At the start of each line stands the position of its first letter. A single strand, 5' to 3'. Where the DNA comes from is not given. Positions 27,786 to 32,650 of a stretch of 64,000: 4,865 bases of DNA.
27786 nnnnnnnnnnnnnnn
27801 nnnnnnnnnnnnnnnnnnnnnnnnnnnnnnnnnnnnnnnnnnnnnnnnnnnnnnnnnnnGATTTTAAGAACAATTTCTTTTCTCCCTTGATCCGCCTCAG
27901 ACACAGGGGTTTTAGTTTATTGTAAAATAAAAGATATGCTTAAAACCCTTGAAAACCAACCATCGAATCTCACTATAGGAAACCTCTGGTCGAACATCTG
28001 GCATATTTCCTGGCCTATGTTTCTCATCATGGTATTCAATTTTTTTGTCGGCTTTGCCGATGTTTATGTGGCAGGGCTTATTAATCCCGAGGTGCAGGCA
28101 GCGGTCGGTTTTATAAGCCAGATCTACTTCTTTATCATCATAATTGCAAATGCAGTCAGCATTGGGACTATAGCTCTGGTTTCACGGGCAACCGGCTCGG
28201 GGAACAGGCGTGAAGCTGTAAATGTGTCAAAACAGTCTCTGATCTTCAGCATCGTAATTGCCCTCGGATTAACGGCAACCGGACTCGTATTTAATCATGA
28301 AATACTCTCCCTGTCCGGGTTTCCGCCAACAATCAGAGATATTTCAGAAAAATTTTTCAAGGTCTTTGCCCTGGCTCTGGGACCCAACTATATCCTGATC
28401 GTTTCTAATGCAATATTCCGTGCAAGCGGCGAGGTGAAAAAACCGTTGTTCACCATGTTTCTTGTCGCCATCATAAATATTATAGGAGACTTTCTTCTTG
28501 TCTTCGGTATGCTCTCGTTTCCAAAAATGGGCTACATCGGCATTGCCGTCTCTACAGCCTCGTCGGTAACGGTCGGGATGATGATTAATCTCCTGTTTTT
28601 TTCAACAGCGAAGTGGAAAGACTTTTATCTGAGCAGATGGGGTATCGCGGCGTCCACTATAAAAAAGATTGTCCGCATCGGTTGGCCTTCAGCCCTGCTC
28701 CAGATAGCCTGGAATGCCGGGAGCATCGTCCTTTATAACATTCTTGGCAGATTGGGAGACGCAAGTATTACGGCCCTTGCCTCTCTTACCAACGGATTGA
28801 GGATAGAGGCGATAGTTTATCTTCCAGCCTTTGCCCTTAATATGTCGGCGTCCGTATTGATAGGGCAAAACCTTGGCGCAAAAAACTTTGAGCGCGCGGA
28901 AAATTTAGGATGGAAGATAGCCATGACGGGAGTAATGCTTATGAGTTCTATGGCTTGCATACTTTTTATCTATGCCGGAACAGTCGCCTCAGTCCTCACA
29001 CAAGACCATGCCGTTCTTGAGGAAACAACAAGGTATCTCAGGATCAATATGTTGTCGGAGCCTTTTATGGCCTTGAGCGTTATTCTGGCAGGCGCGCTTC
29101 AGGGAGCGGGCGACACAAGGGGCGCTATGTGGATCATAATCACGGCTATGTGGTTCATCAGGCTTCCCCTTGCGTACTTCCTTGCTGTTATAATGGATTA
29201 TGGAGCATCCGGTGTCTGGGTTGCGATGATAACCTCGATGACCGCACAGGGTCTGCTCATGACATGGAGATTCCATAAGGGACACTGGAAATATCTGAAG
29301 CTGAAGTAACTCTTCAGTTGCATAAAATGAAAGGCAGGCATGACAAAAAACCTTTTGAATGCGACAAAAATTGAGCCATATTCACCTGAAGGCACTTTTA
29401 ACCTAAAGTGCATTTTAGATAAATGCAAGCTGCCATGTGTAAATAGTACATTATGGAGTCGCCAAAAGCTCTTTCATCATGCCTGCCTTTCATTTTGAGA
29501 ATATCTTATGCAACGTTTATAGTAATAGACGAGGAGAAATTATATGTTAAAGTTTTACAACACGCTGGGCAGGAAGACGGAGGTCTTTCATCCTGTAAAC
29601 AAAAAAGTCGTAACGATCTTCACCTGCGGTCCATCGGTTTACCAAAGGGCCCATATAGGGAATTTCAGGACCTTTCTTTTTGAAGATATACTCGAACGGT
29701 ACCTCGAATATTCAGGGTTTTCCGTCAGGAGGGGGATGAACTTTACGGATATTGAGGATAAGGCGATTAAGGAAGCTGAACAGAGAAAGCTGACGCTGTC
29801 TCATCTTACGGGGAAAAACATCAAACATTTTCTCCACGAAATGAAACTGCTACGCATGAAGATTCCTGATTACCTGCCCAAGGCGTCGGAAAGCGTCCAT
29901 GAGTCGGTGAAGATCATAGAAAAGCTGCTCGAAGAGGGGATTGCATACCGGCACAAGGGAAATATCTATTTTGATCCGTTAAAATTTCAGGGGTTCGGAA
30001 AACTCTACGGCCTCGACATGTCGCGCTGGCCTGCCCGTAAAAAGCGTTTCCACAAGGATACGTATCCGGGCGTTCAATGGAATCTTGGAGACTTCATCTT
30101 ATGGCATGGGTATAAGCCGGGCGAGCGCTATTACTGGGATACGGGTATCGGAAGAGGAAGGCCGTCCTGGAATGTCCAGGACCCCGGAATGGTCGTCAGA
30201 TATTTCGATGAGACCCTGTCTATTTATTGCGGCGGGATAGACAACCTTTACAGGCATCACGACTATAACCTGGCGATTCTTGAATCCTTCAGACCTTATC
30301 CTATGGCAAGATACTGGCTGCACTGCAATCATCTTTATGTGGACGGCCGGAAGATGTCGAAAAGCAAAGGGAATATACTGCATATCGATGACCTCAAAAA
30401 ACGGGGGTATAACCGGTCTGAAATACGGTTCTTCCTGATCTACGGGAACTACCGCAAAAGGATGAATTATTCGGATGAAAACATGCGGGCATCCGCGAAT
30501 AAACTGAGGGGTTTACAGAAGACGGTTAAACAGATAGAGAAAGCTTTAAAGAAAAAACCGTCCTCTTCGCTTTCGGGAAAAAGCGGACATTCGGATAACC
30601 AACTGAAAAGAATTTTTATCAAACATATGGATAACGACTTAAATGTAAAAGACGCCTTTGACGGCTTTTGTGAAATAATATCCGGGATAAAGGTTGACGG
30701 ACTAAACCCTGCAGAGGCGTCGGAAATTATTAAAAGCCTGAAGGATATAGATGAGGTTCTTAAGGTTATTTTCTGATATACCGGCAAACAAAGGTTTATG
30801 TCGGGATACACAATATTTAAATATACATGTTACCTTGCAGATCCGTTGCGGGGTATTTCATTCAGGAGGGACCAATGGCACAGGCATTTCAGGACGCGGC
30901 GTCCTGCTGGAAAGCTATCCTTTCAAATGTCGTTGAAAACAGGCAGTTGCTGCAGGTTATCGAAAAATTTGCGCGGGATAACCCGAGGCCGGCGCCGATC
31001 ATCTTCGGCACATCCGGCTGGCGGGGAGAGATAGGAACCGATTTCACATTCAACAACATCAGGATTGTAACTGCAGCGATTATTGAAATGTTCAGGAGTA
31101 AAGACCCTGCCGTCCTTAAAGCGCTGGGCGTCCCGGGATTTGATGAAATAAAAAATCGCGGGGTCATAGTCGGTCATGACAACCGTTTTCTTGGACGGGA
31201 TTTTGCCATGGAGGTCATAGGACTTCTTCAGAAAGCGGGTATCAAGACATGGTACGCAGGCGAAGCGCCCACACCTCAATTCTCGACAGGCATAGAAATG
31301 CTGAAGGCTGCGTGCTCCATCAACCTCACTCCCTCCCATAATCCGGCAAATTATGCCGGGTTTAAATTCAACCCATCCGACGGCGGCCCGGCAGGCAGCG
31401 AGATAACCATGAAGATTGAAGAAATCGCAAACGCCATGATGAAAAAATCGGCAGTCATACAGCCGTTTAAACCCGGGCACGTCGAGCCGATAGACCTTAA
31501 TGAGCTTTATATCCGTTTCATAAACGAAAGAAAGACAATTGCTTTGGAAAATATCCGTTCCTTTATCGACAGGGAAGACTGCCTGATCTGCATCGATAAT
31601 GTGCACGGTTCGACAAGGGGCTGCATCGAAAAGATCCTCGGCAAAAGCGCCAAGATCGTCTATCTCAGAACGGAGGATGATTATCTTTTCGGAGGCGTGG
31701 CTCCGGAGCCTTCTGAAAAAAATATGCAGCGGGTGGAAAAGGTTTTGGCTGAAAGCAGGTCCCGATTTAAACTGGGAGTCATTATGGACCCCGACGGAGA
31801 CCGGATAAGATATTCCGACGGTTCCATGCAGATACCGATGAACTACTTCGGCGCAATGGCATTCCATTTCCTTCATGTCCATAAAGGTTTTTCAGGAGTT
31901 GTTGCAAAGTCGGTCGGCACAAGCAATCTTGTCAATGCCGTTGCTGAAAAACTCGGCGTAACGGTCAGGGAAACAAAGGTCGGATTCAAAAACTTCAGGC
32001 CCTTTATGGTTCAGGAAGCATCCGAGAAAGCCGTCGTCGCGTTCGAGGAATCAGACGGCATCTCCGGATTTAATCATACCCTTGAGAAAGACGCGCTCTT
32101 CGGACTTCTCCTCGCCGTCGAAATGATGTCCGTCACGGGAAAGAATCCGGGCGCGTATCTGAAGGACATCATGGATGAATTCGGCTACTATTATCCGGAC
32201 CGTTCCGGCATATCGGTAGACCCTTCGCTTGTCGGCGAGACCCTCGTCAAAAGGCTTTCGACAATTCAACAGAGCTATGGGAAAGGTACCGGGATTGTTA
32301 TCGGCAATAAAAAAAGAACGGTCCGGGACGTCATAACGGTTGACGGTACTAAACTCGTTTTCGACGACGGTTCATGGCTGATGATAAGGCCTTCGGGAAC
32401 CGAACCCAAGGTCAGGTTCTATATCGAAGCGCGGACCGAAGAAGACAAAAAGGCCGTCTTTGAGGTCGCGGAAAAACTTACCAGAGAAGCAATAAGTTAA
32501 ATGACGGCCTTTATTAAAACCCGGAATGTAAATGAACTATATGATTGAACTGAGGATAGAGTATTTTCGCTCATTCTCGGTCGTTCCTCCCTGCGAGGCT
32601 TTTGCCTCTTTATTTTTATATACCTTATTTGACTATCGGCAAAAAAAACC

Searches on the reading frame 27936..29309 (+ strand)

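Call 31: search_protein_families(library=pfam, proteins=[window:27936-29309:+], max_evalue=0.00001)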
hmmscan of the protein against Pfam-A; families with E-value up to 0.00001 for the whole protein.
window:27936-29309:+ (457 aa): 1 family
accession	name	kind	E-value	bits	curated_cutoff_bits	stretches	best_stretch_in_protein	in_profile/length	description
PF01554.23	MatE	-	1.9e-49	167.9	24.9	2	251-415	1-161/161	MatE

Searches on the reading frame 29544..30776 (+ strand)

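Call 31: search_protein_families(library=pfam, proteins=[window:29544-30776:+], max_evalue=0.00001)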
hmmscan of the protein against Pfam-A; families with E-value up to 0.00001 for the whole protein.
window:29544-30776:+ (410 aa): 3 families
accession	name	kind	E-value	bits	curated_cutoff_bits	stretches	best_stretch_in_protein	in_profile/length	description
PF01406.26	tRNA-synt_1e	-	3.1e-73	247.2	27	1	15-317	2-299/301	tRNA synthetases class I (C) catalytic domain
PF09334.17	tRNA-synt_1g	-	5.9e-13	48.8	20.1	1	231-320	289-377/391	tRNA synthetases class I (M)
PF00133.28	tRNA-synt_1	-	8.4e-06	25.2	22.7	0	265-309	370-413/414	tRNA synthetases class I (I, L, M and V)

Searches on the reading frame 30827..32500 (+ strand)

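Call 31: search_protein_families(library=pfam, proteins=[window:30827-32500:+], max_evalue=0.00001)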
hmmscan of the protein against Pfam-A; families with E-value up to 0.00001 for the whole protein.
window:30827-32500:+ (557 aa): 4 families
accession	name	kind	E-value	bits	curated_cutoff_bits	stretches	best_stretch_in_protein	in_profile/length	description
PF02878.22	PGM_PMM_I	-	1.7e-31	109.1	22.5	1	59-204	3-134/138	Phosphoglucomutase/phosphomannomutase, alpha/beta/alpha domain I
PF02880.22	PGM_PMM_III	-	2.2e-16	60.4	20.7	1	341-452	5-115/115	Phosphoglucomutase/phosphomannomutase, alpha/beta/alpha domain III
PF00408.26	PGM_PMM_IV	-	2.2e-11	44.1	23.1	1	501-545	17-62/68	Phosphoglucomutase/phosphomannomutase, C-terminal domain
PF02879.22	PGM_PMM_II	-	7e-10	39.8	29.3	1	245-328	14-97/103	Phosphoglucomutase/phosphomannomutase, alpha/beta/alpha domain II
